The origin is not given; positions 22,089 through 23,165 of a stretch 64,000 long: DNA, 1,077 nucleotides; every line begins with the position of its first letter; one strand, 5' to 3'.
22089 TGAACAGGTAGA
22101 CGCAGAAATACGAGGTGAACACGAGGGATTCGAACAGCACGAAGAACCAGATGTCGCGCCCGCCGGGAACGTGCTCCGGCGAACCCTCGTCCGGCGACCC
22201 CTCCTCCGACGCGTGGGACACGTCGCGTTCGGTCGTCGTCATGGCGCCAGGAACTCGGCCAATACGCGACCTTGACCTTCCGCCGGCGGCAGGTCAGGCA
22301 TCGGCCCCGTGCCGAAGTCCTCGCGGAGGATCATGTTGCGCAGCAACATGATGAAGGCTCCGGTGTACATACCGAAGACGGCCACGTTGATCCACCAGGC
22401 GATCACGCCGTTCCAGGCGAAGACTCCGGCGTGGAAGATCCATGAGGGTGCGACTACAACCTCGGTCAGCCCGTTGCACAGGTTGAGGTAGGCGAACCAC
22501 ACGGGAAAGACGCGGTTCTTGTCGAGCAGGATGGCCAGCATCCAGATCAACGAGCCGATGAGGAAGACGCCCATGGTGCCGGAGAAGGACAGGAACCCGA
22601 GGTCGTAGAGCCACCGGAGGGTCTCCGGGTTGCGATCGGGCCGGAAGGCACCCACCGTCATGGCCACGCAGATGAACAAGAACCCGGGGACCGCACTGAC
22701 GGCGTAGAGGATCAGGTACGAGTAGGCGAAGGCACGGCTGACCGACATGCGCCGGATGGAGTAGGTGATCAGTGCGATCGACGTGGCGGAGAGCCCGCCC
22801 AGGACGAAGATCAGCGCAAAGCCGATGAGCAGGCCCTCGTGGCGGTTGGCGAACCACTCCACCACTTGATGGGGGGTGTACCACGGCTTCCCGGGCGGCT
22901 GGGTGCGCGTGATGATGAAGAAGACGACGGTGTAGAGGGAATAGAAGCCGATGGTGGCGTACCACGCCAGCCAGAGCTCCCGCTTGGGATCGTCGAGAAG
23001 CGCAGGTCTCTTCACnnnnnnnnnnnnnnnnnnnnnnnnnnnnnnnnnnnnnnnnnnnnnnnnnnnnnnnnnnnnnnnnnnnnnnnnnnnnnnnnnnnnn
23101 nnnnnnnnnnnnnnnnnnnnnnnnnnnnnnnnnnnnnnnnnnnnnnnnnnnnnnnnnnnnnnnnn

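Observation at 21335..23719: Four-gene membrane operon: two paralogous unknown polytopic proteins followed by orphan CyoC-like and CyoD-like subunits, with no catalytic oxidase subunits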

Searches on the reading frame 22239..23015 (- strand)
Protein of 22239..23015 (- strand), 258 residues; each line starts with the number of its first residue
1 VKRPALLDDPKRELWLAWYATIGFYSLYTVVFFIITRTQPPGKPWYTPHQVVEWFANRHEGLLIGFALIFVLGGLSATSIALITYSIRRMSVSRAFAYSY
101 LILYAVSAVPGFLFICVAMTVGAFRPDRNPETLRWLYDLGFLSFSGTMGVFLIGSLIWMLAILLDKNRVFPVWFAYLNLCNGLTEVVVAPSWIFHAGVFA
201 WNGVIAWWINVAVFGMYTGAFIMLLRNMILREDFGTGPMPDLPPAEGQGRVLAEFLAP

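Call 3: search_protein_families(library=pfam, proteins=[window:22239-23015:-], max_evalue=1)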
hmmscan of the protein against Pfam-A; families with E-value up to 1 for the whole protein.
window:22239-23015:- (258 aa): 1 family
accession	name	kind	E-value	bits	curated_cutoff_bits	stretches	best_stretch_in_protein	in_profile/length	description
PF10841.13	DUF2644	-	0.13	13.1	22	1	151-182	21-52/59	Protein of unknown function (DUF2644)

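Call 4: search_protein_families(library=ncbifam, proteins=[window:22239-23015:-], max_evalue=1)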
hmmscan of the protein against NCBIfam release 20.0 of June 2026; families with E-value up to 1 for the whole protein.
window:22239-23015:- (258 aa): 0 families

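Call 8: find_homologous_proteins(query=window:22239-23015:-, max_evalue=0.001)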
Query window:22239-23015:- (258 aa): 979 proteins with E <= 0.001 among 3225 candidates; the best 120 are listed.
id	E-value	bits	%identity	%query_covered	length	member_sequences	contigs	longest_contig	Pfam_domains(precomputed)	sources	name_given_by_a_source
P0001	8.8e-162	555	94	100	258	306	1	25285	-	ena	-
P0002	2.8e-161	554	94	100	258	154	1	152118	-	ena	-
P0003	4.9e-154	530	90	100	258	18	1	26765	-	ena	-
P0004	2.8e-141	488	88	94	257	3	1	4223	-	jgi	jgi:hypothetical protein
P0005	3.7e-141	488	84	100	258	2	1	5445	-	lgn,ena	-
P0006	3.3e-139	481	85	95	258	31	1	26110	-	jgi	jgi:hypothetical protein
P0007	1.8e-138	479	86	94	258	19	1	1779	-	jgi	jgi:hypothetical protein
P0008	8.5e-138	477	81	99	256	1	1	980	-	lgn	-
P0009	2.1e-137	475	83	97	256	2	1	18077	-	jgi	-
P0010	2.2e-137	475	79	100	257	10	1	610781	-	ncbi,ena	-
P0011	2.6e-137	475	83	95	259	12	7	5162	-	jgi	jgi:hypothetical protein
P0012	4.5e-137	474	82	98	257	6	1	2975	-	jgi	-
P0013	1.5e-136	472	81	98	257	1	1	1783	-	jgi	jgi:hypothetical protein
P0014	2.0e-136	472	80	100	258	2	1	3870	-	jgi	jgi:hypothetical protein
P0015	4.9e-136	471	86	88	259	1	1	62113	-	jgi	jgi:hypothetical protein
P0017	6.2e-135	467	80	98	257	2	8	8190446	-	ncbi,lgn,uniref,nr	ncbi:hypothetical protein [Pseudofrankia saprophytica]|uniref:hypothetical protein n=1 Tax=Pseudofra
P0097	8.7e-120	418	74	95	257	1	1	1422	-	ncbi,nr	ncbi:MAG TPA: hypothetical protein VN648_20345 [Candidatus Methylomirabilis sp.]|nr:hypothetical pro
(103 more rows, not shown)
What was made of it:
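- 22239..23015 (-): Gene B: 258-aa membrane protein with 6 TM helices. It is a diverged paralog of A found in the four-gene form. 979 homologs; the 120 best listed are 71-94% identical (call 8).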

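Call 9: find_encoding_contigs(protein=P0017, flank=10000, max_places=3)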
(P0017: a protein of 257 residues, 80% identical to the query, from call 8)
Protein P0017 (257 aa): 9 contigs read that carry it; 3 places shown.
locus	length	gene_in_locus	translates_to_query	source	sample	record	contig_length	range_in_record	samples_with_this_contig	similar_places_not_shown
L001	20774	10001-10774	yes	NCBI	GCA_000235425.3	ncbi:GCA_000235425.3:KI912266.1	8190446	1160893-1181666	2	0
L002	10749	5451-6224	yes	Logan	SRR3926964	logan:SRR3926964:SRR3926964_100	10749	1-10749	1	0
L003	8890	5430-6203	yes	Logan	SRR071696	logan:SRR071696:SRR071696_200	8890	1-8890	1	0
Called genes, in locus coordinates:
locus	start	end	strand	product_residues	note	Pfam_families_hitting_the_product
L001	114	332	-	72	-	-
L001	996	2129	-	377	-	PF13599:Pentapeptide_4 (faint), PF00805:Pentapeptide (weak), PF13576:Pentapeptide_3 (faint), PF00805:Pentapeptide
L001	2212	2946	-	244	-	-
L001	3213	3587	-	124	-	-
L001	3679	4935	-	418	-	PF04909:Amidohydro_2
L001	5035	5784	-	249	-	PF08220:HTH_DeoR, PF00455:DeoRC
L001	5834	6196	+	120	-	-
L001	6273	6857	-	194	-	PF00440:TetR_N, PF16859:TetR_C_11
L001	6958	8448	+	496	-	PF13347:MFS_2 (weak), PF07690:MFS_1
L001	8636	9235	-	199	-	PF00440:TetR_N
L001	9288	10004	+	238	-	-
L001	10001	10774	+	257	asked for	-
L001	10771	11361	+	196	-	PF00510:COX3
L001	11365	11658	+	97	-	PF03626:COX4_pro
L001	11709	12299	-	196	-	PF00440:TetR_N, PF21597:TetR_C_43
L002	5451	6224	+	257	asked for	-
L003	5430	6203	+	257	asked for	-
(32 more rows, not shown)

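Call 10: find_encoding_contigs(protein=P0097, flank=10000, max_places=3)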
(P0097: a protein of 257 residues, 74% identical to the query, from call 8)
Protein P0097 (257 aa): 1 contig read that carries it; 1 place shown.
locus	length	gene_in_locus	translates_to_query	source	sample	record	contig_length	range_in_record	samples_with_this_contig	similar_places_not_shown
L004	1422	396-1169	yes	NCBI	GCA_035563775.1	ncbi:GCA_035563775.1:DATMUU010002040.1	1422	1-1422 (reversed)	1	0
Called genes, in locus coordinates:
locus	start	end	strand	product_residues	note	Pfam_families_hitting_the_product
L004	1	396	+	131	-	?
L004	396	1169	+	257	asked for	-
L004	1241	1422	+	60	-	?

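Call 18: find_related_loci(query=A1, collection=genome_contigs, flank=8000)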
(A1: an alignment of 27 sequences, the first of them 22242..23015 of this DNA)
Query A1 (258 aa) in genome_contigs; peptide patterns used: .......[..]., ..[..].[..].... (x = any residue, [..] = any of these).
314 stretches matched a pattern; 306 encode a relative of the query (tblastn E <= 1e-3); the best 80 are kept; 80 distinct loci.
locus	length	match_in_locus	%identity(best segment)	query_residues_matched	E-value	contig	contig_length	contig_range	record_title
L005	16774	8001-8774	95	1-258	1e-163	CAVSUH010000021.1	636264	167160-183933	MAG: uncultured Acidimicrobiaceae bacterium isolate MFD02671.bin.2.63 genome assembly, contig: contig_4985, whole genome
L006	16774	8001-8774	95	1-258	5e-163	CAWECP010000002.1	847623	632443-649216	MAG: uncultured Acidimicrobiaceae bacterium isolate MFD03399.bin.2.35 genome assembly, contig: contig_13451, whole genom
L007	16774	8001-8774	94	1-258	8e-163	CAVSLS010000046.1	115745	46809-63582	MAG: uncultured Acidimicrobiaceae bacterium isolate MFD05377.bin.2.102 genome assembly, contig: contig_80115, whole geno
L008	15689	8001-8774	93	1-258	5e-163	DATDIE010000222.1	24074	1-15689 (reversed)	MAG TPA_asm: Acidimicrobiales bacterium isolate SMAG_U296 k141_1419340, whole genome shotgun sequence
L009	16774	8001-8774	95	1-258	2e-162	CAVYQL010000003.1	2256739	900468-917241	MAG: uncultured Acidimicrobiaceae bacterium isolate MFD06092.bin.1.49 genome assembly, contig: contig_37865, whole genom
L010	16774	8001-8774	92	1-258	1e-161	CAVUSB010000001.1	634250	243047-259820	MAG: uncultured Acidimicrobiaceae bacterium isolate MFD09671.bin.3.290 genome assembly, contig: contig_12972, whole geno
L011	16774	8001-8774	93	1-258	1e-161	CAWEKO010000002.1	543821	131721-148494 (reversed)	MAG: uncultured Acidimicrobiaceae bacterium isolate MFD05841.bin.1.147 genome assembly, contig: contig_12806, whole geno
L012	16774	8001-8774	93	1-258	1e-161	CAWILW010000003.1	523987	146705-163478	MAG: uncultured Acidimicrobiaceae bacterium isolate MFD04428.bin.4.611 genome assembly, contig: contig_155, whole genome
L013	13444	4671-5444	94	1-258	2e-161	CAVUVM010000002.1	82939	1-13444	MAG: uncultured Acidimicrobiaceae bacterium isolate MFD05580.bin.1.96 genome assembly, contig: contig_2104, whole genome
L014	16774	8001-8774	93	1-258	2e-161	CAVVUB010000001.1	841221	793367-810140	MAG: uncultured Acidimicrobiaceae bacterium isolate MFD04463.bin.2.63 genome assembly, contig: contig_10916, whole genom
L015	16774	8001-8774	93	1-258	2e-161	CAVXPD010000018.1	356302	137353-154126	MAG: uncultured Acidimicrobiaceae bacterium isolate MFD00731.bin.1.234 genome assembly, contig: contig_46785, whole geno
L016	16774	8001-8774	93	1-258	1e-160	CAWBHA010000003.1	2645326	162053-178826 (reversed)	MAG: uncultured Acidimicrobiaceae bacterium isolate MFD06092.bin.2.119 genome assembly, contig: contig_15288, whole geno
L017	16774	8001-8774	93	1-258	2e-160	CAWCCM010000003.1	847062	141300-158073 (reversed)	MAG: uncultured Acidimicrobiaceae bacterium isolate MFD04428.bin.2.88 genome assembly, contig: contig_31922, whole genom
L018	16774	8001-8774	93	1-258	5e-160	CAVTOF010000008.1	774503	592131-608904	MAG: uncultured Acidimicrobiaceae bacterium isolate MFD06092.bin.2.46 genome assembly, contig: contig_26610, whole genom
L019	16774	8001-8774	91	1-258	8e-159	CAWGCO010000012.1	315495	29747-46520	MAG: uncultured Acidimicrobiaceae bacterium isolate MFD06092.bin.2.165 genome assembly, contig: contig_57287, whole geno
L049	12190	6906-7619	75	6-243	2e-120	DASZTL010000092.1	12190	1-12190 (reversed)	MAG TPA_asm: Mycobacteriales bacterium isolate SMAG_U6075 k141_163923, whole genome shotgun sequence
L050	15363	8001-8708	75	8-243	1e-118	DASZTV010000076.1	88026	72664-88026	MAG TPA_asm: Mycobacteriales bacterium isolate SMAG_U6086 k141_209706, whole genome shotgun sequence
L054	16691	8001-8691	87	8-237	3e-113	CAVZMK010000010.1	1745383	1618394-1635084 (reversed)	MAG: uncultured Microthrixaceae bacterium isolate MFD02134.bin.2.228 genome assembly, contig: contig_9776, whole genome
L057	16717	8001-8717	65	8-246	5e-109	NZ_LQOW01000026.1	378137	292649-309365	Mycobacterium fragae strain DSM 45731 contig_32, whole genome shotgun sequence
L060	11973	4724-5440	64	8-246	1e-107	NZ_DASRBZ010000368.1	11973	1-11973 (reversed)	MAG: Mycobacterium sp. isolate SMAG_U9940 k141_83967, whole genome shotgun sequence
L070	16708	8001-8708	67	10-245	4e-106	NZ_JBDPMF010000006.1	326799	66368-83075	Mycobacterium sp. B14F4 B14F4_contig_6, whole genome shotgun sequence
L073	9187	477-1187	67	8-244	3e-106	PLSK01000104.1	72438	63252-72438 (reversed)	MAG: Mycobacterium sp. isolate bog_759 73.20120700_S1D.38_contig_29502, whole genome shotgun sequence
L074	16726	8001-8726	64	5-246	5e-106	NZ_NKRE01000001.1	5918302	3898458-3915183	Mycobacterium ostraviense strain 241/15 Scaffold_1, whole genome shotgun sequence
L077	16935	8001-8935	67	8-243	6e-106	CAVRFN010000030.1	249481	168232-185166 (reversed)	MAG: uncultured Actinomycetota bacterium isolate MFD04935.bin.2.126 genome assembly, contig: contig_34634, whole genome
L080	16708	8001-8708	64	6-241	2e-105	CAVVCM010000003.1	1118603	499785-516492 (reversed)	MAG: uncultured Actinomycetota bacterium isolate MFD02416.bin.1.194 genome assembly, contig: contig_10897, whole genome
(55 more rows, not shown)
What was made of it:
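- Closest known: NorE/NorF. Different: The hosts detected are mostly Actinomycetota (call 18).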

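Call 25: predict_structure(alignment_id=A1)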
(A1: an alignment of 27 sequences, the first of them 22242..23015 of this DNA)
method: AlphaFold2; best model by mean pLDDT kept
length: 258 residues; sequences in the alignment: 27
mean_pLDDT: 73.2   pTM: 0.67
mean pLDDT of the five models: 73.2, 67.0, 62.0, 56.9, 56.2
residues with pLDDT >= 90: 0; 70-90: 173; 50-70: 69; < 50: 16
segments of 3 or more residues with pLDDT < 50: 1-4, 248-258
pLDDT, mean of each block of 10 residues (from residue 1): 51 84 83 72 64 76 83 80 74 64 61 72 70 78 80 85 79 88 81 70 70 82 83 65 59 43
secondary structure, 60 per line:
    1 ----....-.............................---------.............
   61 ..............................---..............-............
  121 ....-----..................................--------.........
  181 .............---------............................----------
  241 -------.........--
elements in order: H5-8 H10-38 H48-90 H94-107 H109-124 H130-163 H172-193 H203-230 H248-256

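Call 26: search_protein_families(library=pfam, proteins=[L049:4537-5511:-, L057:11895-13169:-, L073:2965-3954:-, L070:1998-2792:+, L080:13870-15474:+, L054:627-1733:+, L050:9827-10981:-, L060:8022-8729:-, L074:15766-16725:+, L077:3314-4366:+], max_evalue=0.00001)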
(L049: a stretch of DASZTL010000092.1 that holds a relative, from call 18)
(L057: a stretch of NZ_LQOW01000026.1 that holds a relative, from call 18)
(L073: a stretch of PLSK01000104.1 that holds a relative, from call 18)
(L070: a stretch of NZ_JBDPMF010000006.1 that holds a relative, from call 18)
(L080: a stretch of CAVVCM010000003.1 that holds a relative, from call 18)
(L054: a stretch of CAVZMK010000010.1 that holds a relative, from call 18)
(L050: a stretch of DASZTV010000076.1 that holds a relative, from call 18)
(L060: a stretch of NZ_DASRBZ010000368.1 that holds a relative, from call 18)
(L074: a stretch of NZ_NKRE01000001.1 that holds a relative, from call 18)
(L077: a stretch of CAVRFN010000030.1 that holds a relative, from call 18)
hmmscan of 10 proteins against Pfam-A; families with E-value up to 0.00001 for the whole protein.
L049:4537-5511:- (325 aa): 2 families
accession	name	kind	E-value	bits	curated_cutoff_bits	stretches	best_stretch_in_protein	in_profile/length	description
PF00005.33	ABC_tran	-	9.4e-32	110.9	25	1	79-221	2-136/137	ABC transporter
PF13304.12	AAA_21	-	2e-09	38.4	27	1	187-252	231-298/304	AAA domain, putative AbiEii toxin, Type IV TA system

L057:11895-13169:- (425 aa): 1 family
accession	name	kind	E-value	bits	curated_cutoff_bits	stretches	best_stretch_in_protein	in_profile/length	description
PF00067.27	p450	-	8.5e-30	104.3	22.8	1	192-384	208-431/462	Cytochrome P450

L073:2965-3954:- (330 aa): 1 family
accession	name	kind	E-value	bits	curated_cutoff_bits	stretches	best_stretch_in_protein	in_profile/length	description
PF00248.27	Aldo_ket_red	-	4.2e-56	190.6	24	1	21-306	1-289/291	Aldo/keto reductase family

L070:1998-2792:+ (265 aa): 2 families
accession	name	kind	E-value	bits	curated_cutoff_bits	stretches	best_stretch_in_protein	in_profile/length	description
PF00378.25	ECH_1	-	1e-39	136.8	27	1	25-237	5-217/251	Enoyl-CoA hydratase/isomerase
PF16113.10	ECH_2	-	1.5e-29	104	27.2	1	27-227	2-201/335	Enoyl-CoA hydratase/isomerase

L080:13870-15474:+ (535 aa): 1 family
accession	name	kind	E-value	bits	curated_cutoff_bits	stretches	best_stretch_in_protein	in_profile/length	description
PF00501.34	AMP-binding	-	4.7e-27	95.2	29.9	1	318-414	4-101/384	AMP-binding enzyme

L054:627-1733:+ (369 aa): 0 families

L050:9827-10981:- (385 aa): 4 families
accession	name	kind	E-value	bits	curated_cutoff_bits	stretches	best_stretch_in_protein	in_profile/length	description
PF00441.29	Acyl-CoA_dh_1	-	1.8e-49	168.2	22.4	1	237-383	3-149/150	Acyl-CoA dehydrogenase, C-terminal domain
PF02771.21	Acyl-CoA_dh_N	-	2.2e-30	105.8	22.9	1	10-120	2-112/113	Acyl-CoA dehydrogenase, N-terminal domain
PF02770.24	Acyl-CoA_dh_M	-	1.3e-22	80.2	33.3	1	125-223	1-97/97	Acyl-CoA dehydrogenase, middle domain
PF08028.16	Acyl-CoA_dh_2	-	2e-19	70.7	22.7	1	251-367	2-128/134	Acyl-CoA dehydrogenase, C-terminal domain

L060:8022-8729:- (236 aa): 2 families
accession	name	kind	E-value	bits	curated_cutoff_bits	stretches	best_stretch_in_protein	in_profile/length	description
PF01614.24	IclR_C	-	1.3e-12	48.1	24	1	91-162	7-77/174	Bacterial transcriptional regulator IclR C-terminal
PF09339.16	HTH_IclR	-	2.7e-08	33.9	22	1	21-70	1-50/52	IclR helix-turn-helix domain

L074:15766-16725:+ (320 aa): 0 families

L077:3314-4366:+ (351 aa): 2 families
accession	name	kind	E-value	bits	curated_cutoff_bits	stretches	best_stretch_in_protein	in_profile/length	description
PF03308.22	MeaB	-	7.4e-70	235.5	23.1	1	33-262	3-252/273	Methylmalonyl Co-A mutase-associated GTPase MeaB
PF02492.25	cobW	-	4.3e-07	30.1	20.7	1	58-221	2-170/180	CobW/HypB/UreG, nucleotide-binding domain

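Call 29: fold_search(model_id=the predicted structure, library=pdb)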
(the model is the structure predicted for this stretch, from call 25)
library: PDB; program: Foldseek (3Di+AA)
matches with E <= 10: 167; with E <= 0.001: 0
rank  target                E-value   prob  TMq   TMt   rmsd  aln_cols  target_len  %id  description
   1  6h2f_E                7.1e-01  0.13  0.15  0.12  40.2       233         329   15  Structure of the pre-pore AhlB of the tripartite alpha-pore forming toxin, AHL, from Aeromonas hydrophila. (released 2019-07-10)
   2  7z8i_m                1.0e+00  0.23  0.24  0.12  22.5       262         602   11  The barbed end complex of dynactin bound to BICDR1 and the cytoplasmic dynein tails (A2, B1, B2) (released 2022-08-17)
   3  8xos_R                1.0e+00  0.18  0.22  0.20  19.0       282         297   14  Cryo-EM structure of the tethered agonist-bound human PAR1-Gi complex (released 2024-09-18)
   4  9lrs_R                1.1e+00  0.16  0.21  0.22  17.9       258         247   10  The structure of MRGPRX4 with PSB-18061 (released 2026-02-04)
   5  8t3l_B                1.2e+00  0.08  0.16  0.15  17.4       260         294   18  TRPV1 in nanodisc bound with 2 LPA molecules in neighboring monomers (released 2024-05-08)
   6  7vv0_R                1.4e+00  0.23  0.27  0.26  16.9       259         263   11  Cryo-EM structure of pseudoallergen receptor MRGPRX2 complex with PAMP-12, local (released 2021-12-01)
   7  9ca3_B                1.4e+00  0.08  0.16  0.16  21.5       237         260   10  Crystal structure of MarE C280S in complex with cyanide bound heme and its native substrate, beta-methyl-L-tryptophan (released 2025-04-02)
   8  8ju6_A                1.7e+00  0.08  0.16  0.09  17.9       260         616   14  Structure of human TRPV4 with antagonist GSK279 (released 2024-05-08)
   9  7vv3_R                2.0e+00  0.13  0.22  0.22  20.7       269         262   10  Cryo-EM structure of pseudoallergen receptor MRGPRX2 complex with linear cortistatin-14 (released 2021-12-01)
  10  7vv4_R                2.0e+00  0.13  0.22  0.22  20.7       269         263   10  Cryo-EM structure of pseudoallergen receptor MRGPRX2 complex with linear cortistatin-14, local (released 2021-12-01)
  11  6h2f_A                2.0e+00  0.08  0.16  0.13  40.5       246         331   15  Structure of the pre-pore AhlB of the tripartite alpha-pore forming toxin, AHL, from Aeromonas hydrophila. (released 2019-07-10)
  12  6h2f_D                2.1e+00  0.06  0.16  0.14  42.5       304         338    8  Structure of the pre-pore AhlB of the tripartite alpha-pore forming toxin, AHL, from Aeromonas hydrophila. (released 2019-07-10)
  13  6krz_B                2.2e+00  0.13  0.24  0.23  17.3       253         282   11  Crystal structure of the human adiponectin receptor 1 D208A mutant (released 2020-08-19)
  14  9dvm_A                2.3e+00  0.21  0.29  0.17   9.9       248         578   14  Structure of the phosphate exporter XPR1/SLC53A1, InsP8-bound, intracellular gate open/intracellular gate closed state (released 2025-04-02)
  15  9jlc_R                2.3e+00  0.16  0.27  0.28  16.0       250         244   12  Cryo-EM structure of MAS1-Gi Complex with AVE 0991 (released 2025-09-24)
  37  9lrc                  4.2e+00  0.07  0.23  0.22  16.1       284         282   13  Cryo-EM structure of the histamine H4 receptor-Gi protein complex (Receptor focused) (released 2025-06-11)
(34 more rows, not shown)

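Call 31: search_protein_families(library=pfam, alignment_id=A3, max_evalue=0.01)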
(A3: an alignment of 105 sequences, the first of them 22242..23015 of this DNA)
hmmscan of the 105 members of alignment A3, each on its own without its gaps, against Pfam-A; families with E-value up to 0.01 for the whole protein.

A. member 1, window:22242-23015:- (258 aa): 0 families

B. families by the number of members that match (of 105 scanned): 10 families
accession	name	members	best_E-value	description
PF14329.11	DUF4386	7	3.4e-05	Domain of unknown function (DUF4386)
PF06742.16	DUF1214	1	6.5e-09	Protein of unknown function (DUF1214)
PF07332.16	Phage_holin_3_6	1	0.00048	Putative Actinobacterial Holin-X, holin superfamily III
PF10060.15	DUF2298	1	0.00067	Uncharacterized membrane protein (DUF2298)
PF23600.1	DUF7139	1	0.00081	Domain of unknown function (DUF7139)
PF03824.22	NicO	1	0.0018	High-affinity nickel-transport protein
PF14089.11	KbaA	1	0.0042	KinB-signalling pathway activation in sporulation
PF20059.4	DUF6458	1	0.0086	Domain of unknown function (DUF6458)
PF11998.13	DUF3493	1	0.0088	Low psii accumulation1 / Rep27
PF16983.11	MFS_MOT1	1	0.01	Molybdate transporter of MFS superfamily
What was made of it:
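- On Pfam DUF4386 (PF14329), for proteins A and B: Only 7 of 105 superfamily representatives hit, with best E=3.4e-5 (call 31).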

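Call 32: search_solved_structures(query=A3, max_evalue=10)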
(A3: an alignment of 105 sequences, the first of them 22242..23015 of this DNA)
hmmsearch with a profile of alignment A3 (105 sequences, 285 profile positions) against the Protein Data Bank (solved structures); distinct sequences matched with E-value up to 10: 1.
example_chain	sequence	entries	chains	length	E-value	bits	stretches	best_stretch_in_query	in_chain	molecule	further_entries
7cu3_B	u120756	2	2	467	7.9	8.6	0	213-274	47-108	Transmembrane protein FAM155A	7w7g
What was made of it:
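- Tried and rejected: PDB sequence search with the superfamily profile gave only a chance hit at E=7.9 (call 32).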

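Call 37: search_dna_similar(query=window:22242-23015:-, collection=plasmids, mode=protein, max_evalue=0.001, max_rows=30)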
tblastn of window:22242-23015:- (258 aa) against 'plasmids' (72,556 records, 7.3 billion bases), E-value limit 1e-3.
Records with a match: 10; places in all: 11; records where one place covers at least 80% of the query: 3.
Best place of each record, by identity: <60% 10.
By first word of the organism name: Rhodococcus 3; Novosphingobium 2; Pseudonocardia 2; Streptomyces 1; Mycobacterium 1; Sphingobium 1.
By predicted mobility (MOB-suite, as given by PLSDB): mobilizable 4; non-mobilizable 4; conjugative 2.
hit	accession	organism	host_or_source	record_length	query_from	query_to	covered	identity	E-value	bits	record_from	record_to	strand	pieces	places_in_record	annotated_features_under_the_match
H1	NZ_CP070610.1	Rhodococcus koreensis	cell culture,rhizosphere of apple ...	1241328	27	238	82%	26.7%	5e-10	67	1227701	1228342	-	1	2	record has no annotation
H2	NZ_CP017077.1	Novosphingobium resinovorum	single cell,soil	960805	35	232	77%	26.9%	2e-9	65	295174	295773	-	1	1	hypothetical protein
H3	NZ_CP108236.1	Streptomyces sp. NBC_00080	-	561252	11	233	86%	23.6%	3e-9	64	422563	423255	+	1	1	hypothetical protein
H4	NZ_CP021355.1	Rhodococcus oxybenzonivorans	river sediment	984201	24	245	86%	23.7%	2e-8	62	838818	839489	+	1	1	hypothetical protein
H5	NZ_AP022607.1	Mycobacterium branderi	-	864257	28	229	78%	26.0%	4e-12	73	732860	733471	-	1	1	hypothetical protein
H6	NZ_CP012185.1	Pseudonocardia sp. EC080619-01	Apterostigma dentigerum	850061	47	223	69%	28.9%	1e-9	66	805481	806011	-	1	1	hypothetical protein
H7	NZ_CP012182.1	Pseudonocardia sp. EC080610-09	Apterostigma dentigerum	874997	47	223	69%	28.9%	1e-9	66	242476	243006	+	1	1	hypothetical protein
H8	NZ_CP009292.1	Novosphingobium pentaromativorans US6-1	mud sediment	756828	49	248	78%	23.2%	4e-6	55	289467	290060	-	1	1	hypothetical protein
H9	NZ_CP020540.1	Sphingobium herbicidovorans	cell culture,soil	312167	40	214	68%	22.6%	2e-5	53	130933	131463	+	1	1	hypothetical protein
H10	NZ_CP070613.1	Rhodococcus koreensis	cell culture,rhizosphere of apple ...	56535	109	206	38%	36.3%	2e-5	53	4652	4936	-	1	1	hypothetical protein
